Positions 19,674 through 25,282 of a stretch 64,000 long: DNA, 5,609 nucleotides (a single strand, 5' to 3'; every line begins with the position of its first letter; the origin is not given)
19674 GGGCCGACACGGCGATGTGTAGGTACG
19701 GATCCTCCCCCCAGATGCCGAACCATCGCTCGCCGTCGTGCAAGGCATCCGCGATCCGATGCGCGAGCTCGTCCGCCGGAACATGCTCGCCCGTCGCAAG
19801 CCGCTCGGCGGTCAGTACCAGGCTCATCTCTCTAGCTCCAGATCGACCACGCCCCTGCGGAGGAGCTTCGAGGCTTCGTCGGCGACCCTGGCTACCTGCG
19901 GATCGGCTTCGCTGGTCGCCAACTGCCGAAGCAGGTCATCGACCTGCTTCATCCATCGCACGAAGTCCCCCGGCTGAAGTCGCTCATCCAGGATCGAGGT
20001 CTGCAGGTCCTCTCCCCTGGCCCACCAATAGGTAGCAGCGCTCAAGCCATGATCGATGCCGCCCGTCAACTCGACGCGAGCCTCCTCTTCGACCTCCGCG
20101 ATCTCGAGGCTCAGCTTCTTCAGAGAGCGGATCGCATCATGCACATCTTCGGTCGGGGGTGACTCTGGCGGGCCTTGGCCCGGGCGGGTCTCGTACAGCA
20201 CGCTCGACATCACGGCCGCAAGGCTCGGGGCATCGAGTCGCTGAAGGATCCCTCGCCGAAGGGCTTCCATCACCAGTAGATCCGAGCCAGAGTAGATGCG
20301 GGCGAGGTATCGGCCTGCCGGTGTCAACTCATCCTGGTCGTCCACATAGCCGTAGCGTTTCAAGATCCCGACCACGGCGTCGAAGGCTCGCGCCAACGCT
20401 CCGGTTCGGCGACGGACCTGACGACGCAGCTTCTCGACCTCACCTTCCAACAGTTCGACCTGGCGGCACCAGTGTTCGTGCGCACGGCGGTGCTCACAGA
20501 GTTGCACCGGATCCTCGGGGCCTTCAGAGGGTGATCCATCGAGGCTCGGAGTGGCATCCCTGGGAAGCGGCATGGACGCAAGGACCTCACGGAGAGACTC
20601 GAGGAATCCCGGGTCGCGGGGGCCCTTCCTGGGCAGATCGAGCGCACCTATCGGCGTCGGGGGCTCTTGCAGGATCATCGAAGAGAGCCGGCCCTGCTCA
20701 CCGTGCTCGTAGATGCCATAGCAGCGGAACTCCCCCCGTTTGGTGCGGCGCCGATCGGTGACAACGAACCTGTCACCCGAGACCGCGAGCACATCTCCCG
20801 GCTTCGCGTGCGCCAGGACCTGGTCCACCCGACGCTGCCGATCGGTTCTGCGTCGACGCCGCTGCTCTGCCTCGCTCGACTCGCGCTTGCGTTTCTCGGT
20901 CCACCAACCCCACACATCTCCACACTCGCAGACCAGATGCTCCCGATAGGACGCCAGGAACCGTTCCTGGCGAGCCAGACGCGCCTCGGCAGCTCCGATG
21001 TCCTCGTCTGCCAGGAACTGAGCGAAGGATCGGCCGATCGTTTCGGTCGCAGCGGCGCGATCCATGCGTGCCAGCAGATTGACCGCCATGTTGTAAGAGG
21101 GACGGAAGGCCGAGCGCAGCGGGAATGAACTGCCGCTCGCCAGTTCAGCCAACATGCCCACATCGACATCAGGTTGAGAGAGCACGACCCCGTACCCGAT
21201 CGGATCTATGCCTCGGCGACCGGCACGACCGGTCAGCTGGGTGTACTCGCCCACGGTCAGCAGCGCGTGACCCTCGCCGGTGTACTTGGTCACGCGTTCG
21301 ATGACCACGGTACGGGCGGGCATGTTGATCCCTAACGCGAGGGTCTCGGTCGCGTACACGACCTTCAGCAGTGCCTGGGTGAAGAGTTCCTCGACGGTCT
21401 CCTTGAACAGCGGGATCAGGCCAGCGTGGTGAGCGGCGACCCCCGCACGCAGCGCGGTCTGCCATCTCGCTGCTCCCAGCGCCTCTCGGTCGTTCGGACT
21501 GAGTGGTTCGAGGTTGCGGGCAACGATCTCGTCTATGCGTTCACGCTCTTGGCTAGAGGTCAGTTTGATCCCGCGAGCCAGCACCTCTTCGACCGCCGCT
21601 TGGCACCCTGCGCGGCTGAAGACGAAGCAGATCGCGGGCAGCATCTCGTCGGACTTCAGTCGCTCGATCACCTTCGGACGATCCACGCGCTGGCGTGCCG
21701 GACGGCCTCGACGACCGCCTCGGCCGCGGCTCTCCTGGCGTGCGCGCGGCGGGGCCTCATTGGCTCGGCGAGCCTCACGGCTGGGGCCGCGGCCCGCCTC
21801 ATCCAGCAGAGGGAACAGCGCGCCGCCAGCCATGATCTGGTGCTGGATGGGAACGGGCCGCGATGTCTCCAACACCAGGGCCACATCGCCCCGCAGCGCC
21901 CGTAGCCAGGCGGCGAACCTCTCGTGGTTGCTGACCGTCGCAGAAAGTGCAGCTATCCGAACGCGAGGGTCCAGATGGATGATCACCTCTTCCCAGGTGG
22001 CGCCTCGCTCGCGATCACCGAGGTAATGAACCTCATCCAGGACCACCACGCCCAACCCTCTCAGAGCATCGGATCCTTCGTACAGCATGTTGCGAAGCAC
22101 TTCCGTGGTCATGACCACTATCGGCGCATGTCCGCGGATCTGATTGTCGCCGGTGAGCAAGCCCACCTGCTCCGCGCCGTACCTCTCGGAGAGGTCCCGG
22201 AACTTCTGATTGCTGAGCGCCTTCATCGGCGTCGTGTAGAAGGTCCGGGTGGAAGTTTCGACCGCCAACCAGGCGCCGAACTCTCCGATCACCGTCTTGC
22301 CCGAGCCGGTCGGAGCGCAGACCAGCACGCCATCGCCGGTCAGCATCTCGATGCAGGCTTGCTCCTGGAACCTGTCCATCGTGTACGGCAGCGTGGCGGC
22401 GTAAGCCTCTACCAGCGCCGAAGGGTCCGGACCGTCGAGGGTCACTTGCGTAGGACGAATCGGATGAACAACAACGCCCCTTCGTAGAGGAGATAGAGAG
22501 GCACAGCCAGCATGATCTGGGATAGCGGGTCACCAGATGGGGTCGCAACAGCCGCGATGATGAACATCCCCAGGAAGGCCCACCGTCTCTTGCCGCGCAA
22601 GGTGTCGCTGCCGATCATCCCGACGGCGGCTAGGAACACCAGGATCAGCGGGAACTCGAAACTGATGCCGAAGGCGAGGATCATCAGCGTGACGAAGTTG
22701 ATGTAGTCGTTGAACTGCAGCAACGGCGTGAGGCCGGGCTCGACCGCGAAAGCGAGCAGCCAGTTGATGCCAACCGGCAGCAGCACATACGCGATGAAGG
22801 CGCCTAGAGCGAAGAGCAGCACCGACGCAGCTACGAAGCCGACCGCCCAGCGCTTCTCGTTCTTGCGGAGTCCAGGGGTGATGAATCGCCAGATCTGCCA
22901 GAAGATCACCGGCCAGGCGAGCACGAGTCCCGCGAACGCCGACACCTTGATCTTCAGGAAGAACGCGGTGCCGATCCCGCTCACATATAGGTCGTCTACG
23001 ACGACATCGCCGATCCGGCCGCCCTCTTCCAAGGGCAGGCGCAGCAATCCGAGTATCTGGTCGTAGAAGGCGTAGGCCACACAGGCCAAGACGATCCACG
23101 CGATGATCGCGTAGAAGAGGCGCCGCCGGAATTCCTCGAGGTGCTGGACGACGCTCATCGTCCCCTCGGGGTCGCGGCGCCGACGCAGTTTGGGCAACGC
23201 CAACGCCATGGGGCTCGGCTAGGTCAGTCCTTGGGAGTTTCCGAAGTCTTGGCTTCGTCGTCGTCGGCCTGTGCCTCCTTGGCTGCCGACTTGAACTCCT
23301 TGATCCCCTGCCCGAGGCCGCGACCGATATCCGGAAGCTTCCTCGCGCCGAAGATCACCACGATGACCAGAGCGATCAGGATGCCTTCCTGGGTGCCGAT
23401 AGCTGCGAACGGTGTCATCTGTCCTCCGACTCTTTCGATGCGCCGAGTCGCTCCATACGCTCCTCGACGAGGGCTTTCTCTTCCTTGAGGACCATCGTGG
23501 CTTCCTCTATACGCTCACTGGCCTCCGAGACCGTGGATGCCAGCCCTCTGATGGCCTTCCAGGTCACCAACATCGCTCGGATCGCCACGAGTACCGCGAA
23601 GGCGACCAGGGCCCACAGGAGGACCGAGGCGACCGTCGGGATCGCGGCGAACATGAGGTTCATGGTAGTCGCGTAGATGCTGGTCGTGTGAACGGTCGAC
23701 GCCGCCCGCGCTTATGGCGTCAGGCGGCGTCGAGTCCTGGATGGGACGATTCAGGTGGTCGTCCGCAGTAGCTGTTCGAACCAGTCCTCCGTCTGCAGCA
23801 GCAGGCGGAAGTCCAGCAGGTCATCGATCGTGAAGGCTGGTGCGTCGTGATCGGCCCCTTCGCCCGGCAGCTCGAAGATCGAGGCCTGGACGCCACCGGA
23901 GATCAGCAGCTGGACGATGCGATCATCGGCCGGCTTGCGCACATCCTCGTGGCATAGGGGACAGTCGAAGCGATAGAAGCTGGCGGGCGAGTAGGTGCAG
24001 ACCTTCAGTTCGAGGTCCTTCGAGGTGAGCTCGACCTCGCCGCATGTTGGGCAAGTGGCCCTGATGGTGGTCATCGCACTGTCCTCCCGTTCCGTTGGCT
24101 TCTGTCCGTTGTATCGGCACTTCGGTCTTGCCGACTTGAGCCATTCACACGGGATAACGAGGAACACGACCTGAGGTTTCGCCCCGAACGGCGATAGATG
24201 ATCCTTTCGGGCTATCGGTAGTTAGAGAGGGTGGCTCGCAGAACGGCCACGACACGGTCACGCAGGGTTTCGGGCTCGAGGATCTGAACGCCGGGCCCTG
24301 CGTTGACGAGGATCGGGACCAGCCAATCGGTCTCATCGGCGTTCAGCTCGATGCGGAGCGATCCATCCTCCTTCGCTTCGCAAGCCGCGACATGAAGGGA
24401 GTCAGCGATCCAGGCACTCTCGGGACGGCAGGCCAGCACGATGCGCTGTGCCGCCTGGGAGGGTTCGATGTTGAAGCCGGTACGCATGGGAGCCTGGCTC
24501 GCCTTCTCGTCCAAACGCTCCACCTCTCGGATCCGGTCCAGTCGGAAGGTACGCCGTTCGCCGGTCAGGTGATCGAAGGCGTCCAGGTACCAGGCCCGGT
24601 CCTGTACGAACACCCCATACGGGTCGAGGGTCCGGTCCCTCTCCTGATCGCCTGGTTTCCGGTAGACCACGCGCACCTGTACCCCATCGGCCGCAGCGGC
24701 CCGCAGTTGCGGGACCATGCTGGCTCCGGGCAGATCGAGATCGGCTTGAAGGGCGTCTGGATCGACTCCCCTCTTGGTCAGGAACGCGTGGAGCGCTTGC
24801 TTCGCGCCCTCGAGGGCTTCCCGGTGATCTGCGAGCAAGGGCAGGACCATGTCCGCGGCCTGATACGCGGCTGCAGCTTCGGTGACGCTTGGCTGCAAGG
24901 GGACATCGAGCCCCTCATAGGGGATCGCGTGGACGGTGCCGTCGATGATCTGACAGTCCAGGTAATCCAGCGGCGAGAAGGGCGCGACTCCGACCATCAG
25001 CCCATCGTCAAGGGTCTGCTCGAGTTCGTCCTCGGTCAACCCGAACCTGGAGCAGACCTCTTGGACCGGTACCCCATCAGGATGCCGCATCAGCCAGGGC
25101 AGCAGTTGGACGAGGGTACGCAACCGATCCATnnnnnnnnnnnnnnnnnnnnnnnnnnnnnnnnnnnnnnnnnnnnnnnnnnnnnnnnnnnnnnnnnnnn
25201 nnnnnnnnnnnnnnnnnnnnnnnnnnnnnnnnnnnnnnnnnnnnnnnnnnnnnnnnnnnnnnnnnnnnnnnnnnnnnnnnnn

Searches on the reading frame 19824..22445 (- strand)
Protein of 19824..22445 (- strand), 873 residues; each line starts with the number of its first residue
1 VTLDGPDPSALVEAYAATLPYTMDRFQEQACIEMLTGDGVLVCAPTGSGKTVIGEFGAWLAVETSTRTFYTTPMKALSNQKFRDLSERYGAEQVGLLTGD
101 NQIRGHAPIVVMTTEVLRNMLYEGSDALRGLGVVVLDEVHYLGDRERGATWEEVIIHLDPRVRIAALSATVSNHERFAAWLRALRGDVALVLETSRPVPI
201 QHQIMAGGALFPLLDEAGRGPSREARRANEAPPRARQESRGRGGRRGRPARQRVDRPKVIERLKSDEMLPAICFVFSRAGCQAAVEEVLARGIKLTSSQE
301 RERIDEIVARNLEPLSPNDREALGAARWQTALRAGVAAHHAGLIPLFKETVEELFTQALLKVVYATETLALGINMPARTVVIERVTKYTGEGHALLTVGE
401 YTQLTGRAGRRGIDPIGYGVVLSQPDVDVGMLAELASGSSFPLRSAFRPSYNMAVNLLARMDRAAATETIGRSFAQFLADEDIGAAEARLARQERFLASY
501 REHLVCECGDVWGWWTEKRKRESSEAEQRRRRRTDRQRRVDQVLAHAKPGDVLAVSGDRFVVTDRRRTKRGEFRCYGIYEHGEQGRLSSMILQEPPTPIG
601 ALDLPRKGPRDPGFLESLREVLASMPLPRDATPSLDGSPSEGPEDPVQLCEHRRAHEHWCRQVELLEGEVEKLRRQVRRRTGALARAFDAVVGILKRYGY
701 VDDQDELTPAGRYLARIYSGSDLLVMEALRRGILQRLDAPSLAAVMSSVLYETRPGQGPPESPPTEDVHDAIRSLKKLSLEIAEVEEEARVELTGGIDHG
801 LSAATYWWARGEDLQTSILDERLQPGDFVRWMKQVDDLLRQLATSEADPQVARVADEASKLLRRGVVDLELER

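Call 43: search_protein_families(library=pfam, proteins=[window:19824-22445:-], max_evalue=0.0001)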
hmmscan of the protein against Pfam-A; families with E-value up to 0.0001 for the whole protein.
window:19824-22445:- (873 aa): 6 families
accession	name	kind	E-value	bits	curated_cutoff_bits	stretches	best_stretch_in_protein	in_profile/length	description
PF08148.17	DSHCT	-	2.5e-34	119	22.7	1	705-867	2-170/172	DSHCT (NUC185) domain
PF00270.35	DEAD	-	1.3e-27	97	26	1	25-174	2-164/167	DEAD/DEAH box helicase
PF04851.21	ResIII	-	3.1e-11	43.9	22.5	1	27-171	8-162/164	Type III restriction enzyme, res subunit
PF22527.2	DEXQc_Suv3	-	2.3e-08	34.2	27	1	43-158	19-121/154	DEXQ-box helicase domain of Suv3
PF00271.37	Helicase_C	-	3e-05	24.7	23.5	1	335-412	41-110/110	Helicase conserved C-terminal domain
PF13401.12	AAA_22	-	9.1e-05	23.2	27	0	40-156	8-106/130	AAA domain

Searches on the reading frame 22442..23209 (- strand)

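Call 43: search_protein_families(library=pfam, proteins=[window:22442-23209:-], max_evalue=0.0001)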
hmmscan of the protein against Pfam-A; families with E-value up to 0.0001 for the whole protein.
window:22442-23209:- (255 aa): 1 family
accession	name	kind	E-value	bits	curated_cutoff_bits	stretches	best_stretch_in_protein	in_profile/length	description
PF00902.23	TatC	-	4.7e-67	226.3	25.1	1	22-237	1-208/208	Sec-independent protein translocase protein (TatC)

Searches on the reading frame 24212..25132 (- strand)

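Call 62: search_protein_families(library=pfam, proteins=[window:24212-25132:-], max_evalue=0.00001)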
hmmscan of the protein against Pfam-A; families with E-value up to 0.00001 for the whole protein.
window:24212-25132:- (306 aa): 3 families
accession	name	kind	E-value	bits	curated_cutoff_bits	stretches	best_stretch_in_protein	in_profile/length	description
PF13280.12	WYL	-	2.7e-20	72.6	21.8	1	140-205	3-69/70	WYL domain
PF19187.6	HTH_PafC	-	2.2e-13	50.5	32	1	2-115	1-114/115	PafC helix-turn-helix domain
PF25583.1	WCX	-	4.4e-12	46.6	23.9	1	229-302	3-76/76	WCX domain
